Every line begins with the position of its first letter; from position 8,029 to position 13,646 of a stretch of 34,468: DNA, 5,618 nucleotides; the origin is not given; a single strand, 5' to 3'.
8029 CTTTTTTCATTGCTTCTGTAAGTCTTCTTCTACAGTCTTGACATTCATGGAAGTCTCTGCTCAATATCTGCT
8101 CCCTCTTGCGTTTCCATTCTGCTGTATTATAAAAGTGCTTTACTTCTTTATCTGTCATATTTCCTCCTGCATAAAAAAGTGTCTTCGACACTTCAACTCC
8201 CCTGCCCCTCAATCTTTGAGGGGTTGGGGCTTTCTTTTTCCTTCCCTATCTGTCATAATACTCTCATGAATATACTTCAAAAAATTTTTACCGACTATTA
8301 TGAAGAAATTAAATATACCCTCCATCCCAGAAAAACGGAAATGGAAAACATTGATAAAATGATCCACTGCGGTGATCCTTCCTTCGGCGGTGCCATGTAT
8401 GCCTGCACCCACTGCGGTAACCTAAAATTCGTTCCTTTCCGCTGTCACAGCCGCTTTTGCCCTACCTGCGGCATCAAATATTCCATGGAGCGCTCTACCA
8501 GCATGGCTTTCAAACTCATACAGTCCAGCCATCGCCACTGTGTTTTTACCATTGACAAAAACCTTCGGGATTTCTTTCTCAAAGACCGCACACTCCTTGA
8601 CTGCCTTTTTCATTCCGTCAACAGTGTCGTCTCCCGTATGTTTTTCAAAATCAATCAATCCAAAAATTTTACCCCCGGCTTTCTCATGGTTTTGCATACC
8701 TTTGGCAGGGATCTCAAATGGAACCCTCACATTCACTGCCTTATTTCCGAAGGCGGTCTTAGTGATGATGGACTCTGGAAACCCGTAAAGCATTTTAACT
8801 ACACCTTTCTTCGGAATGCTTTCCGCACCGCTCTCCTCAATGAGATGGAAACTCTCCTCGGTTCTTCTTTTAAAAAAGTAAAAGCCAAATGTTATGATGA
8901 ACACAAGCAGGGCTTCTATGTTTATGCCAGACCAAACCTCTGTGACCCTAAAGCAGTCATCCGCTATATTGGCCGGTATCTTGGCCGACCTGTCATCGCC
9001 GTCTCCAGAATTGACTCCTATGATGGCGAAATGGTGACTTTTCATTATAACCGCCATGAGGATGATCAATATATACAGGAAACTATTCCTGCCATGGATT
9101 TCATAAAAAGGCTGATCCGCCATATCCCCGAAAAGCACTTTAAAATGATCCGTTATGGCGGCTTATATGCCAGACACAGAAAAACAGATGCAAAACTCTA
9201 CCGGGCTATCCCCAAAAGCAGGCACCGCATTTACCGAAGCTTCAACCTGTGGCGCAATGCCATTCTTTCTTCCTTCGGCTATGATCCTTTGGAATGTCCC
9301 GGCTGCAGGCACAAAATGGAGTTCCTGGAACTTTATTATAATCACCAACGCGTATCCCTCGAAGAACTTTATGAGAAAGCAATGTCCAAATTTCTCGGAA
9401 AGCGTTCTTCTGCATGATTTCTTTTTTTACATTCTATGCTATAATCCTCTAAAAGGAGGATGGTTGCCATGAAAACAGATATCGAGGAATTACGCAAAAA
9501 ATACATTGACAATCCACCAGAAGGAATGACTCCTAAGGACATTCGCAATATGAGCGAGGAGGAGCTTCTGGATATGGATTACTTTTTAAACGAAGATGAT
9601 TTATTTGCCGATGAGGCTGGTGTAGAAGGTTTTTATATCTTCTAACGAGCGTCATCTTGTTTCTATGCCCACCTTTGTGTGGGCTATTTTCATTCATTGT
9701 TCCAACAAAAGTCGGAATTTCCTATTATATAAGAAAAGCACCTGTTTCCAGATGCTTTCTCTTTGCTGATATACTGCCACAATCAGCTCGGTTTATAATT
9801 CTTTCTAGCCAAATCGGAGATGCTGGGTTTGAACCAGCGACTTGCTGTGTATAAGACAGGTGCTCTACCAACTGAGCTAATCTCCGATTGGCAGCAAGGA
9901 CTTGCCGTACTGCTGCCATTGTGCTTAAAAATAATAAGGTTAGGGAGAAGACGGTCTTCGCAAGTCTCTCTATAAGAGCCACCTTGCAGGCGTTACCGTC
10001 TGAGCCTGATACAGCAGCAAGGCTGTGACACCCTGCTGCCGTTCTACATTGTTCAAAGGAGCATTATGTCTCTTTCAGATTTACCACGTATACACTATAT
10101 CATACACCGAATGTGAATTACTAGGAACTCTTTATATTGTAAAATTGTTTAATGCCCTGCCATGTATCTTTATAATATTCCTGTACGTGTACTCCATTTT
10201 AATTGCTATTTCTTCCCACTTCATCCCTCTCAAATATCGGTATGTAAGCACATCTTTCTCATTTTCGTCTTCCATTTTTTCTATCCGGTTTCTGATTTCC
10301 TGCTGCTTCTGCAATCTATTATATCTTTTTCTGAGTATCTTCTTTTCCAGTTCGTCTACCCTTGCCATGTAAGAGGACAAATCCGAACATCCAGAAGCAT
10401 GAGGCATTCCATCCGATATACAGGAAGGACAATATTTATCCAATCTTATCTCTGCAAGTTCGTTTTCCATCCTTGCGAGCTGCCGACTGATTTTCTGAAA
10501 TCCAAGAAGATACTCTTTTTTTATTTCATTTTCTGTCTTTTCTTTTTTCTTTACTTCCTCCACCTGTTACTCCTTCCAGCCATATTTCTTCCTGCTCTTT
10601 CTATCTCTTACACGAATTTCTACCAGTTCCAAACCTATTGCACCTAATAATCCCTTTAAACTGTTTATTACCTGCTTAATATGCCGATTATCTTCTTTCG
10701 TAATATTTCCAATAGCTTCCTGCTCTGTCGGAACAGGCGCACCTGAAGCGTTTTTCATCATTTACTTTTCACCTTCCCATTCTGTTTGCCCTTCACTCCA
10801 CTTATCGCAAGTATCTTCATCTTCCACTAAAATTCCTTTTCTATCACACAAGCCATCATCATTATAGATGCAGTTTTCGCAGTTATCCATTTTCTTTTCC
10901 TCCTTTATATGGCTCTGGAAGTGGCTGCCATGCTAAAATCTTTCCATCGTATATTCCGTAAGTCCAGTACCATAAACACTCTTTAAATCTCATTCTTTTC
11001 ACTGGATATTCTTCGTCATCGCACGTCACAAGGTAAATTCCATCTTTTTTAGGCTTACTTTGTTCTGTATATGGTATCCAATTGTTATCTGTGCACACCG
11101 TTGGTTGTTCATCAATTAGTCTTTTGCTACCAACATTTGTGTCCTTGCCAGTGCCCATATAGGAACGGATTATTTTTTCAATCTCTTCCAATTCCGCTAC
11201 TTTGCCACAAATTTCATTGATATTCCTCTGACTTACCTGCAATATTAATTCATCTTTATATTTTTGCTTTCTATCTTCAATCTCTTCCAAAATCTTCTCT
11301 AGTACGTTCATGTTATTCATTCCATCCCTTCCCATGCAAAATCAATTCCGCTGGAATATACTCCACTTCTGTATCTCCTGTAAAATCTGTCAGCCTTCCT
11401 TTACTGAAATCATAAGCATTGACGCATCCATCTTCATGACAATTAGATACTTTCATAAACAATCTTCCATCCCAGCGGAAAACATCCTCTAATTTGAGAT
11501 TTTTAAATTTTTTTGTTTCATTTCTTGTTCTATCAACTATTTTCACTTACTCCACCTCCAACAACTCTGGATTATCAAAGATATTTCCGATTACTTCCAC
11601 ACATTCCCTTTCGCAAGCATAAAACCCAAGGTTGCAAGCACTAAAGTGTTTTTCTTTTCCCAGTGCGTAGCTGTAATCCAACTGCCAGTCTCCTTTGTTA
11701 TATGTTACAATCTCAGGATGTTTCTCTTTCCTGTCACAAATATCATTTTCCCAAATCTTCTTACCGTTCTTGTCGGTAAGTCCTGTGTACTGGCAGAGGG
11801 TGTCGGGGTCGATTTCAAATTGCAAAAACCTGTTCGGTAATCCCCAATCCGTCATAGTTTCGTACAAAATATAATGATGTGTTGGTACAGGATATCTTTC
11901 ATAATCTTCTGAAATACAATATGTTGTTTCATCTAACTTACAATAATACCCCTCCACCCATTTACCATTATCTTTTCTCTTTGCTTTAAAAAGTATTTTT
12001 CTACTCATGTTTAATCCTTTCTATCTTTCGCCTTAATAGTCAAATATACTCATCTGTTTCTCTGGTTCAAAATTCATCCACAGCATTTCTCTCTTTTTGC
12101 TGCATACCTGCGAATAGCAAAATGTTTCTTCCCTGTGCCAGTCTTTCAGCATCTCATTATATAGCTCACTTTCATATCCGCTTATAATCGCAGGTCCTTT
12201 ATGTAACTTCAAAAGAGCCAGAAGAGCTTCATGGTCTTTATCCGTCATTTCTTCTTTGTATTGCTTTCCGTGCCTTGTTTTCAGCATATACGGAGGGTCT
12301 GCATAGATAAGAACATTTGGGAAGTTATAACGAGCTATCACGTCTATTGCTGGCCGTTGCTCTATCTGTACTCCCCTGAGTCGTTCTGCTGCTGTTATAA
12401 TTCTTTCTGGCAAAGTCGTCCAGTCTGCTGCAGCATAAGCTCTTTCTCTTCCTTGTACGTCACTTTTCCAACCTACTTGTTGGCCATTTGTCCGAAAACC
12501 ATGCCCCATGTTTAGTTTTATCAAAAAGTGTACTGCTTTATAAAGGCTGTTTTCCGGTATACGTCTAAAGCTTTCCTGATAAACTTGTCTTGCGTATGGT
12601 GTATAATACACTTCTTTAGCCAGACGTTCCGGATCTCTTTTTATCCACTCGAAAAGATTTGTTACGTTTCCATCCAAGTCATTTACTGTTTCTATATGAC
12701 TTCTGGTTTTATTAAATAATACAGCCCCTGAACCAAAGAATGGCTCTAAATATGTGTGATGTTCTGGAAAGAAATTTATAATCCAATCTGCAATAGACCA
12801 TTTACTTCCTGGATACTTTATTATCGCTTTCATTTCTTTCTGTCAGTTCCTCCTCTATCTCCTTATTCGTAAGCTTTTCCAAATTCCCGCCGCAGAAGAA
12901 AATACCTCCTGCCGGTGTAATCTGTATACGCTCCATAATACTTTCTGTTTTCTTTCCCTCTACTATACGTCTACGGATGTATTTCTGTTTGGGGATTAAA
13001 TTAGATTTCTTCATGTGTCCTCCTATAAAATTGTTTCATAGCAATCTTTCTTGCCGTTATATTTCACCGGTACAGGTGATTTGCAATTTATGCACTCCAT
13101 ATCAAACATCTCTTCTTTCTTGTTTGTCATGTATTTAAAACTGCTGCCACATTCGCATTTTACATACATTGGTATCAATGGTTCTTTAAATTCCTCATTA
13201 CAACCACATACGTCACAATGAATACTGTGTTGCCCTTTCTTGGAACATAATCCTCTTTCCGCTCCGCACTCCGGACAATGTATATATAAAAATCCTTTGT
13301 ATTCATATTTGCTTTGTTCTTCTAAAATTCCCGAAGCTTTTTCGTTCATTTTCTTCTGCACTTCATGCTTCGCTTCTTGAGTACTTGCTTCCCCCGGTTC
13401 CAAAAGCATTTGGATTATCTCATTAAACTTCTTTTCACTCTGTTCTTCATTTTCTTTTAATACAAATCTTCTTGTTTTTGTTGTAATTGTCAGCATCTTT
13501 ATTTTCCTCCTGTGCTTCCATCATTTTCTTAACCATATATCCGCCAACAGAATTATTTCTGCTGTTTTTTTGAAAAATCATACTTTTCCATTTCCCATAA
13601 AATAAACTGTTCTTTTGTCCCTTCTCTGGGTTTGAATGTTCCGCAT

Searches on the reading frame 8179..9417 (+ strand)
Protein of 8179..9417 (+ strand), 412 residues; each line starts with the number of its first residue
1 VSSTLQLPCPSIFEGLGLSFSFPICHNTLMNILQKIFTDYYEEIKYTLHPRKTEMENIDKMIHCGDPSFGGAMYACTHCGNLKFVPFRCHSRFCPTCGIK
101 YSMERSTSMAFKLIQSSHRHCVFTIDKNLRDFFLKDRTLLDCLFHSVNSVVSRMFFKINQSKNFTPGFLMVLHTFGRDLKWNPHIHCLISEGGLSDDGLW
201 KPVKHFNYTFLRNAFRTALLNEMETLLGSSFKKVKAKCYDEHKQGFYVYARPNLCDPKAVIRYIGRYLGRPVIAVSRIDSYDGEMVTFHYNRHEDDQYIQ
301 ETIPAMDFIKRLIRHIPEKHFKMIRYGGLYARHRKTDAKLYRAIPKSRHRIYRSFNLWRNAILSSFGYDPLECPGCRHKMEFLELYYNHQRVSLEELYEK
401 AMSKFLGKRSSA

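Call 47: search_protein_families(library=pfam, proteins=[window:8179-9417:+], max_evalue=0.001)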
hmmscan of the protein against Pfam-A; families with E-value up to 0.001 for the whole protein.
window:8179-9417:+ (412 aa): 2 families
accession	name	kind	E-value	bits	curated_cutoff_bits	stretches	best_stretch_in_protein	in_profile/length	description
PF04986.18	Y2_Tnp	-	8.2e-41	140.5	20.9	1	167-335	1-181/183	Putative transposase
PF14319.11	Zn_Tnp_IS91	-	5.5e-24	84.4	26.3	1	36-125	1-90/90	Transposase zinc-binding domain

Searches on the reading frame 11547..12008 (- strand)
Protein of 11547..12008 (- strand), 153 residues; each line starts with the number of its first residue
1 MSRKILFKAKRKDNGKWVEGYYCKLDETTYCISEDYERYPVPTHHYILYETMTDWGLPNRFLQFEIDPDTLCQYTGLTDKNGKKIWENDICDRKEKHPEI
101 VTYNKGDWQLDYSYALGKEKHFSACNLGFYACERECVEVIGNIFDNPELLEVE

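Call 29: search_protein_families(library=phrogs, proteins=[window:11547-12008:-], max_evalue=0.001)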
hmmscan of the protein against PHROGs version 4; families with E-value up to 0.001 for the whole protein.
window:11547-12008:- (153 aa): 2 families
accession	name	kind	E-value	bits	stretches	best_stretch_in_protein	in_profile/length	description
phrog_8684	-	unknown function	1.8e-31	110.3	1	1-152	1-162/164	-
phrog_98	-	unknown function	2e-25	90.5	1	1-153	24-153/208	-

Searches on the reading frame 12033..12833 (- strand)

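Call 28: search_protein_families(library=pfam, proteins=[window:12033-12833:-], max_evalue=0.01)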
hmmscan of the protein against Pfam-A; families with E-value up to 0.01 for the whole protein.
window:12033-12833:- (266 aa): 1 family
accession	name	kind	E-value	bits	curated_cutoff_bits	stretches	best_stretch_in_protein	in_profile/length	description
PF02086.21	MethyltransfD12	-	2.1e-23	83.8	22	1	7-234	1-246/253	D12 class N6 adenine-specific DNA methyltransferase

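Call 29: search_protein_families(library=phrogs, proteins=[window:12033-12833:-], max_evalue=0.001)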
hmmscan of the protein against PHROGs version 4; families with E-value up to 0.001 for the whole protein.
window:12033-12833:- (266 aa): 4 families
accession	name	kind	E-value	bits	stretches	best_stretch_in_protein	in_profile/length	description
phrog_56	-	other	5.5e-67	228.5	1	1-260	61-328/647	DNA methyltransferase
phrog_1996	-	other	3.3e-44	151.4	1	110-264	2-150/150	DNA methyltransferase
phrog_23217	-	unknown function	4e-18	66.6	1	3-105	5-108/109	-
phrog_13242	-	unknown function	2e-13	51.1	1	2-217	26-227/450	-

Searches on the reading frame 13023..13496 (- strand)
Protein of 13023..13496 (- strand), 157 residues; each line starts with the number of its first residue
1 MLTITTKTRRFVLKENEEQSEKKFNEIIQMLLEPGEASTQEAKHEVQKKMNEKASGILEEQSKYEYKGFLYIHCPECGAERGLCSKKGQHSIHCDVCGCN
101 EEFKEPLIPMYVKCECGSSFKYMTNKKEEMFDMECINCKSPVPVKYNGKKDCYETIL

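Call 28: search_protein_families(library=pfam, proteins=[window:13023-13496:-], max_evalue=0.01)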
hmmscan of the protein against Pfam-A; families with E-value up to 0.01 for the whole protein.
window:13023-13496:- (157 aa): 1 family
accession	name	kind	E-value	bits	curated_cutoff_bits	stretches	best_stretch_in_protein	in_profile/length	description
PF14354.12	Lar_restr_allev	-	0.0039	17.8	28.6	0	56-79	13-33/58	Restriction alleviation protein Lar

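Call 29: search_protein_families(library=phrogs, proteins=[window:13023-13496:-], max_evalue=0.001)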
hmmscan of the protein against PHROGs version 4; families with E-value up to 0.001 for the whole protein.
window:13023-13496:- (157 aa): 0 families
